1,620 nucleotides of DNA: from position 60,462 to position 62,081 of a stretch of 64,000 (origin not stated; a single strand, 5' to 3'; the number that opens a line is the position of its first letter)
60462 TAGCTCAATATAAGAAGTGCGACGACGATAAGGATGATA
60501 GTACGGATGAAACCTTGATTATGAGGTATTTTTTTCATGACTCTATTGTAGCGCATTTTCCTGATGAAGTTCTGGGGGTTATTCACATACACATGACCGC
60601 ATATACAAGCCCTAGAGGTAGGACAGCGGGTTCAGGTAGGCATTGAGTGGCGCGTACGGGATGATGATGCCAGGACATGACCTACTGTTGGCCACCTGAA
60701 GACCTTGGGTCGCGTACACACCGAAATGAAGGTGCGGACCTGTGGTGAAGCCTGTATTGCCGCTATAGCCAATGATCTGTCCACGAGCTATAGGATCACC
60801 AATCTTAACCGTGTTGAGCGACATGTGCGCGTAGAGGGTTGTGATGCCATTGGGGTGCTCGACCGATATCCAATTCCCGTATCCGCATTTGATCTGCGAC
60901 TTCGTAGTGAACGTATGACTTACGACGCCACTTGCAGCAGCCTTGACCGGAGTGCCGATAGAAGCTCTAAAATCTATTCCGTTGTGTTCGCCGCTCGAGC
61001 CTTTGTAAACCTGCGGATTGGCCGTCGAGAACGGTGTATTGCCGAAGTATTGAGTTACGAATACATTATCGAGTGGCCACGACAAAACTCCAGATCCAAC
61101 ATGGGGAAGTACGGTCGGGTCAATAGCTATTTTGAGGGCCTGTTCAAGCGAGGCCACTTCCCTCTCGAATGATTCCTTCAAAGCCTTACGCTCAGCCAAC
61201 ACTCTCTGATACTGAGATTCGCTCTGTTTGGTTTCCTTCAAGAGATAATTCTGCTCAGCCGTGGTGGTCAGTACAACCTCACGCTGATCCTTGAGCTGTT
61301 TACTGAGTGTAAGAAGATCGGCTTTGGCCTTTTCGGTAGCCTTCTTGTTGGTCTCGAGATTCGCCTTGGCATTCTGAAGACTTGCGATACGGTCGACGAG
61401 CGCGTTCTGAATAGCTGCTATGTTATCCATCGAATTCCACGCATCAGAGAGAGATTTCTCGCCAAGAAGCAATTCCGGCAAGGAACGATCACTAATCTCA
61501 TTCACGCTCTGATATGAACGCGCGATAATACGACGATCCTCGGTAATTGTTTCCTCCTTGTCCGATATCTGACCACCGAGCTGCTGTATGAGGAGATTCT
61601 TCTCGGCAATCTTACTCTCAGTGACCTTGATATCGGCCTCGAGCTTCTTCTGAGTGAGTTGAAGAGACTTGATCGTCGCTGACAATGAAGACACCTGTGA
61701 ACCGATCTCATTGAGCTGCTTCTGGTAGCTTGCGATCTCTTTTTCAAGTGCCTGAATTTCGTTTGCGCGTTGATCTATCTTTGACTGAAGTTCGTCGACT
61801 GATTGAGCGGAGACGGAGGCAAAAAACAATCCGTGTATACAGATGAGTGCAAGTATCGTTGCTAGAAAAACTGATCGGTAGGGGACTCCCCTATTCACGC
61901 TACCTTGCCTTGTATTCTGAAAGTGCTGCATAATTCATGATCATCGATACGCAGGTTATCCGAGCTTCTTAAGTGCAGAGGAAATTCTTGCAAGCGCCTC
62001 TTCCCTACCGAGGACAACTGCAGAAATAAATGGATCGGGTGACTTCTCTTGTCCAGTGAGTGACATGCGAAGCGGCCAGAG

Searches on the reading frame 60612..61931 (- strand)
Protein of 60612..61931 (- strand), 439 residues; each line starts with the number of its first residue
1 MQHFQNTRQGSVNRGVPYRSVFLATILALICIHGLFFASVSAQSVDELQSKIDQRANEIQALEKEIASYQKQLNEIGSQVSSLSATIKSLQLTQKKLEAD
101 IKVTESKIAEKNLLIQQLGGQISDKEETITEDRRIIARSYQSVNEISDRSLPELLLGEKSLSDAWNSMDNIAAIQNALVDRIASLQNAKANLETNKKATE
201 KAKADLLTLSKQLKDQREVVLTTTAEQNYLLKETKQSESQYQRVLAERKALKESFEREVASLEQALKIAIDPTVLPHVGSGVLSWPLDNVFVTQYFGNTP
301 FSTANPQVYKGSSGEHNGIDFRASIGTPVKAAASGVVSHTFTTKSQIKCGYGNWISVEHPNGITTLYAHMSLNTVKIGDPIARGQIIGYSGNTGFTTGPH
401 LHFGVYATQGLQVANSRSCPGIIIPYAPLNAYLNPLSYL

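Call 49: search_protein_families(library=pfam, proteins=[window:60612-61931:-], max_evalue=0.00001)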
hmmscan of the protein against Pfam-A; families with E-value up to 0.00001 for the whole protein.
window:60612-61931:- (439 aa): 1 family
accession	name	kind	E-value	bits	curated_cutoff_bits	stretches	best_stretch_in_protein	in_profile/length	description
PF01551.29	Peptidase_M23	-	2.8e-29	101.6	28.7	1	315-408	2-90/96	Peptidase family M23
